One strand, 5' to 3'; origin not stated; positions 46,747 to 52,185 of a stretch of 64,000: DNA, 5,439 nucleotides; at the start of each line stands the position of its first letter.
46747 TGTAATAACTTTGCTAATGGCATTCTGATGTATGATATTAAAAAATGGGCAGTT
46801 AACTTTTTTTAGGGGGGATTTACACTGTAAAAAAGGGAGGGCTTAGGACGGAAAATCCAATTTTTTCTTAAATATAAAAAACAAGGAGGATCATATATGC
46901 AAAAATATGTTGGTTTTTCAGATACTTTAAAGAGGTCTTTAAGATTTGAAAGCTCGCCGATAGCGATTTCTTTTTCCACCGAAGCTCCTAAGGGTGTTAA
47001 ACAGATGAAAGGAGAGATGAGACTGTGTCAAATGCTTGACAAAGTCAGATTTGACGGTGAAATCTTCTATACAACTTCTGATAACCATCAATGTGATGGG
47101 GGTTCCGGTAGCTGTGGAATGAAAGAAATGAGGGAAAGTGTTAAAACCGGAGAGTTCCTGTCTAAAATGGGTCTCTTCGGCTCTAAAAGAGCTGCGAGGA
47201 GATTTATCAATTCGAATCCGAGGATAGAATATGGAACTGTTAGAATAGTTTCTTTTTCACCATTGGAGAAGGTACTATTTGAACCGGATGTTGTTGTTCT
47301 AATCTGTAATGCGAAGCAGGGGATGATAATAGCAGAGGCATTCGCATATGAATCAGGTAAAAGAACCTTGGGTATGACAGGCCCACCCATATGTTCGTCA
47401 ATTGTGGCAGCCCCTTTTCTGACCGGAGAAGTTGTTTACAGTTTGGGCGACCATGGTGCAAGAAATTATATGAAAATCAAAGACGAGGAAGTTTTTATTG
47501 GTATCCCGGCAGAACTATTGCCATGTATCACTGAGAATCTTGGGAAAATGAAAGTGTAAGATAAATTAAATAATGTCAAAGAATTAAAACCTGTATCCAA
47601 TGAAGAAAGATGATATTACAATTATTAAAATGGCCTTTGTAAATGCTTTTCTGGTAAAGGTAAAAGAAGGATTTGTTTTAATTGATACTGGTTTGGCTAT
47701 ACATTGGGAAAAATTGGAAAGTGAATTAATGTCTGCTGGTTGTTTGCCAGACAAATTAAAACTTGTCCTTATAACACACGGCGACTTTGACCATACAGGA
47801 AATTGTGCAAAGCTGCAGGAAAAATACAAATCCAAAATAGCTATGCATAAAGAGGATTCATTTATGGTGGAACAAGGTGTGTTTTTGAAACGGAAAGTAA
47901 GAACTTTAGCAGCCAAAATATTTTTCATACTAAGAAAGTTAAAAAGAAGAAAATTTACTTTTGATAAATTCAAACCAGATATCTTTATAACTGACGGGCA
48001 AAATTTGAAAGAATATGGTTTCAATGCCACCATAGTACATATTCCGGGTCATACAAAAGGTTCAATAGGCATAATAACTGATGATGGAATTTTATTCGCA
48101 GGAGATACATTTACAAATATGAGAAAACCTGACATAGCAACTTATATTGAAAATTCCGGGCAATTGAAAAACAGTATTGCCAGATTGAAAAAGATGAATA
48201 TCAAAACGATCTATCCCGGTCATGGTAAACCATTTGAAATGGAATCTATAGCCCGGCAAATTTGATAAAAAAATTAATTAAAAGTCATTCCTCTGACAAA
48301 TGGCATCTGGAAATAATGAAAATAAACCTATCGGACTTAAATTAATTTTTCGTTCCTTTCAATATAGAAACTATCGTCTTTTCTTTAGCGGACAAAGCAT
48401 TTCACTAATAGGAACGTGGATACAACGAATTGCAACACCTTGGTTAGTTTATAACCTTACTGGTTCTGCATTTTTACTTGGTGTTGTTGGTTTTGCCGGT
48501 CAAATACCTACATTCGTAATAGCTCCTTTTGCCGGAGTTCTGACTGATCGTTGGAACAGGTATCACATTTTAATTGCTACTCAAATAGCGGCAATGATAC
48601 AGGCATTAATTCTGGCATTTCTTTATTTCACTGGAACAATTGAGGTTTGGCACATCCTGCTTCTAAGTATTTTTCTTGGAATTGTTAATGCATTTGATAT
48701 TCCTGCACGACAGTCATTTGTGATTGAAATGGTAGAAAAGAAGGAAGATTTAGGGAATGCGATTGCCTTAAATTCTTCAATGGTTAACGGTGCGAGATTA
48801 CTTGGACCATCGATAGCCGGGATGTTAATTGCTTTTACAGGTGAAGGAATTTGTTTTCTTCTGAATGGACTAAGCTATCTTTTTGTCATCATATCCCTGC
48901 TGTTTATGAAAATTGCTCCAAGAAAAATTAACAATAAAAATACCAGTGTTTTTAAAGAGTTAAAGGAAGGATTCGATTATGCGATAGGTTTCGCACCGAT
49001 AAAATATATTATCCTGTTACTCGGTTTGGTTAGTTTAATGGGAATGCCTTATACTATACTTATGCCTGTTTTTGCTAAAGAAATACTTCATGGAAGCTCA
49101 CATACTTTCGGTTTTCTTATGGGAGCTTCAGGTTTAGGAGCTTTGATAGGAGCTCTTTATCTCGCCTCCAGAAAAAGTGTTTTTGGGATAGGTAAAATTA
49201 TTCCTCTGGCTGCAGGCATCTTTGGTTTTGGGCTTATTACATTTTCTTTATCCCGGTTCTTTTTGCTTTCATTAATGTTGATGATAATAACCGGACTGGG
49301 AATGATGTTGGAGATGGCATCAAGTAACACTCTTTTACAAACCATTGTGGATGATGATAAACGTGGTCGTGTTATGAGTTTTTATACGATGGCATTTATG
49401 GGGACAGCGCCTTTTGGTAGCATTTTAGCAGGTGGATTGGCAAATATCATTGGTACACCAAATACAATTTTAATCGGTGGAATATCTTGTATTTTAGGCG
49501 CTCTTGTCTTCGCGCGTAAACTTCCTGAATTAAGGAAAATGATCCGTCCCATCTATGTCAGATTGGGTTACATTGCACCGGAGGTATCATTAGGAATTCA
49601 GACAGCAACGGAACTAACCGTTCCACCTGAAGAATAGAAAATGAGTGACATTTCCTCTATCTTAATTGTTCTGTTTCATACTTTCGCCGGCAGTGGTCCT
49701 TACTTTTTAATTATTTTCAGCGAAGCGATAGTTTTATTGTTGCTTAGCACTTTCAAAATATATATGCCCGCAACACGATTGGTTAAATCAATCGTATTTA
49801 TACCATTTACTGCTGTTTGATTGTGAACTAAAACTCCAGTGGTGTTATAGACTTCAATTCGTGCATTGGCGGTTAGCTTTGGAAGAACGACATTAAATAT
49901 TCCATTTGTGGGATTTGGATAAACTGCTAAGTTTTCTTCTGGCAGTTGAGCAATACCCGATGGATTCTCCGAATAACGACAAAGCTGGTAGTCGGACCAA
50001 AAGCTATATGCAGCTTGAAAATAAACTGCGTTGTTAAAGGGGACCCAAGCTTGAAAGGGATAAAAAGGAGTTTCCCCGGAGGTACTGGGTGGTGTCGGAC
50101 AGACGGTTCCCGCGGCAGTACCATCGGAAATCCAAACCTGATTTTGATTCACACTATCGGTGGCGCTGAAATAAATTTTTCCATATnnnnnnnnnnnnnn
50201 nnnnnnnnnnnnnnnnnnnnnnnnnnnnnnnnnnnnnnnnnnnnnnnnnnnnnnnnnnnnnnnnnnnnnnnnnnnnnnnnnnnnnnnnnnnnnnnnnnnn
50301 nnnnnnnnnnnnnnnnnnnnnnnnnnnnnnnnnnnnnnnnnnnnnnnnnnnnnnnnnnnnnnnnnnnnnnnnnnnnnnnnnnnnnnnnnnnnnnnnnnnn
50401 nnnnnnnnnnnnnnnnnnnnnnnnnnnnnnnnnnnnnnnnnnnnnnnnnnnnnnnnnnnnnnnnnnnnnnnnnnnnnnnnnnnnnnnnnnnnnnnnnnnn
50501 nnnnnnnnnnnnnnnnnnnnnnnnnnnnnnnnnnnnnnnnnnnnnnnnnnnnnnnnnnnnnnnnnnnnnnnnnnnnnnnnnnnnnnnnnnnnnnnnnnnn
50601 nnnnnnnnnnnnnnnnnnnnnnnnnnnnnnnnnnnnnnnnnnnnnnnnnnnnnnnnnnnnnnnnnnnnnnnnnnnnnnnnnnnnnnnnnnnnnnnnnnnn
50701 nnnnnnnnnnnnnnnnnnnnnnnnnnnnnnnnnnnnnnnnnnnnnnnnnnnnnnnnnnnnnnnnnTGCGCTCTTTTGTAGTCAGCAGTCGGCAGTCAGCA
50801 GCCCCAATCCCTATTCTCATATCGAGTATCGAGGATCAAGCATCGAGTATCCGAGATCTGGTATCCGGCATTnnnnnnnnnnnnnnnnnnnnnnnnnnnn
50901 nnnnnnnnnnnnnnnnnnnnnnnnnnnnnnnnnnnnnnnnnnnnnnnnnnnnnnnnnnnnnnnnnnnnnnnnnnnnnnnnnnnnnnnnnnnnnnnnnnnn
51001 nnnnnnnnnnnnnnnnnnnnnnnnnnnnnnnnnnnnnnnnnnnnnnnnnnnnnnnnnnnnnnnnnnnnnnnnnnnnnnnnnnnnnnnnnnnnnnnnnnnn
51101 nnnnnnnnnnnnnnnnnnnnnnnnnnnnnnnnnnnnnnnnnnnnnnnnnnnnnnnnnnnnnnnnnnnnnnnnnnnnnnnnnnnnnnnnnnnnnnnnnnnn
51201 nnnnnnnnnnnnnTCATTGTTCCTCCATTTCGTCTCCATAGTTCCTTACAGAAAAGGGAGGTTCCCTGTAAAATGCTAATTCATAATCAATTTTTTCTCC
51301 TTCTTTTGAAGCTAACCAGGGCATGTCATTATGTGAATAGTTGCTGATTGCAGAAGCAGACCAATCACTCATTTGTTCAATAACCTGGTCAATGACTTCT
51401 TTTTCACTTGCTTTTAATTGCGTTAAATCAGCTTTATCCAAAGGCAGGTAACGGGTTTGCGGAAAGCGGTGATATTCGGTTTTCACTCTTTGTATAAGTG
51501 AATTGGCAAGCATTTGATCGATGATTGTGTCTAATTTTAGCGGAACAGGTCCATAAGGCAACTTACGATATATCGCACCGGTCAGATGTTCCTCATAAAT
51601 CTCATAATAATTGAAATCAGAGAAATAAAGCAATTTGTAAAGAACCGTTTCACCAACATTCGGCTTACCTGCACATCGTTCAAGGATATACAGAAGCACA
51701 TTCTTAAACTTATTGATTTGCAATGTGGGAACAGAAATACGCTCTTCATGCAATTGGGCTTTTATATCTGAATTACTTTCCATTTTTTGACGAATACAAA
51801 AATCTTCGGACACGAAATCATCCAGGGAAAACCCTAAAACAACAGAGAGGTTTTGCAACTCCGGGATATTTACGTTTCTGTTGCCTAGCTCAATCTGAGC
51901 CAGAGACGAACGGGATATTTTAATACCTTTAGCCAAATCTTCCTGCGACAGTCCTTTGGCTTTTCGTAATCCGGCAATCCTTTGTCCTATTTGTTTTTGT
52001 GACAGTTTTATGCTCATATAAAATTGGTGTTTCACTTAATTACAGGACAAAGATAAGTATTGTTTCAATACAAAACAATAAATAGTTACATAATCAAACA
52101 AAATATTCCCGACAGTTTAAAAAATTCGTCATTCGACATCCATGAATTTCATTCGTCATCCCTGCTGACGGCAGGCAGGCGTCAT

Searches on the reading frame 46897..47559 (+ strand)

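Call 27: search_protein_families(library=pfam, proteins=[window:46897-47559:+])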
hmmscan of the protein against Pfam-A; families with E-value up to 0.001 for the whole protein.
window:46897-47559:+ (220 aa): 1 family
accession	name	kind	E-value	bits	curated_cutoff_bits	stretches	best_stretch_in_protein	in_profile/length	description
PF02596.20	DUF169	-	4e-55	187.3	27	1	11-214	2-209/209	Uncharacterised ArCR, COG2043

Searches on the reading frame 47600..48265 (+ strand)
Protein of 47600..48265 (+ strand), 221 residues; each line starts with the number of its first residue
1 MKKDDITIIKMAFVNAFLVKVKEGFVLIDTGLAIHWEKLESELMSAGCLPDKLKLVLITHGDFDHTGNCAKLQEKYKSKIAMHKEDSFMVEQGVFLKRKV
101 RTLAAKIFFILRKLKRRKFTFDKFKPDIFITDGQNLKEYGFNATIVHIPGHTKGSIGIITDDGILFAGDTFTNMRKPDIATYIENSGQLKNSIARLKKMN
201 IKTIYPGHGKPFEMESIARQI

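Call 27: search_protein_families(library=pfam, proteins=[window:47600-48265:+])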
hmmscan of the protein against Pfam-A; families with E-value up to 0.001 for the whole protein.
window:47600-48265:+ (221 aa): 3 families
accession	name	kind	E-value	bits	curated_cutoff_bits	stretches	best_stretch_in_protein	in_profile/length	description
PF00753.33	Lactamase_B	-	8.7e-27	94.8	22.7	1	13-208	5-196/196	Metallo-beta-lactamase superfamily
PF19583.5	ODP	-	8e-09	36.1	27.2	1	14-175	3-141/194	ODP family beta lactamase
PF12706.13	Lactamase_B_2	-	0.00043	20.4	27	1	26-78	3-56/200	Beta-lactamase superfamily domain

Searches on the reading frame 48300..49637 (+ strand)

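Call 27: search_protein_families(library=pfam, proteins=[window:48300-49637:+])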
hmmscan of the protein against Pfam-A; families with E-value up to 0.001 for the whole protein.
window:48300-49637:+ (445 aa): 2 families
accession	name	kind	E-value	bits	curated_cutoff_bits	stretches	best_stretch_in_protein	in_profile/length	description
PF05977.19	MFS_3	-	1.1e-61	209.3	27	1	21-412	8-399/524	Transmembrane secretion effector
PF07690.21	MFS_1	-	2.3e-36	125.9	33.4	2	29-214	2-184/347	Major Facilitator Superfamily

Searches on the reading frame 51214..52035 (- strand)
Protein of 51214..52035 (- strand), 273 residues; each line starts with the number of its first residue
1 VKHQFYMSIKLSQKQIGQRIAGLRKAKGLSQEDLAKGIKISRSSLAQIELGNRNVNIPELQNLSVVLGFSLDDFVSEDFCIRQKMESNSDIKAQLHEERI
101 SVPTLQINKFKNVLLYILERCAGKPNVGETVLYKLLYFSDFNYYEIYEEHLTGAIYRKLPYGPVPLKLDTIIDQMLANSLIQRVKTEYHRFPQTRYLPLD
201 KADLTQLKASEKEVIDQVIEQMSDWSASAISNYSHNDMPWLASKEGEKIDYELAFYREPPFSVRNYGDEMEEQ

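Call 27: search_protein_families(library=pfam, proteins=[window:51214-52035:-])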
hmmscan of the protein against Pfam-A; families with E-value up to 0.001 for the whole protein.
window:51214-52035:- (273 aa): 5 families
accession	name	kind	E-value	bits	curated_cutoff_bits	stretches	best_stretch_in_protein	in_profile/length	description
PF13274.11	SocA_Panacea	-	8.4e-21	75.4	25.7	1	132-240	1-112/113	Antitoxin SocA-like, Panacea domain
PF01381.28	HTH_3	-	3.3e-13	49.9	23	1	23-74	4-55/55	Helix-turn-helix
PF12844.13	HTH_19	-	1.3e-09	38.3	30.2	1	17-73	1-57/64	Helix-turn-helix domain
PF13560.12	HTH_31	-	2.4e-09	37.8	27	1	15-72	1-59/64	Helix-turn-helix domain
PF13443.12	HTH_26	-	0.00011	22.9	22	1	22-75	4-58/63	Cro/C1-type HTH DNA-binding domain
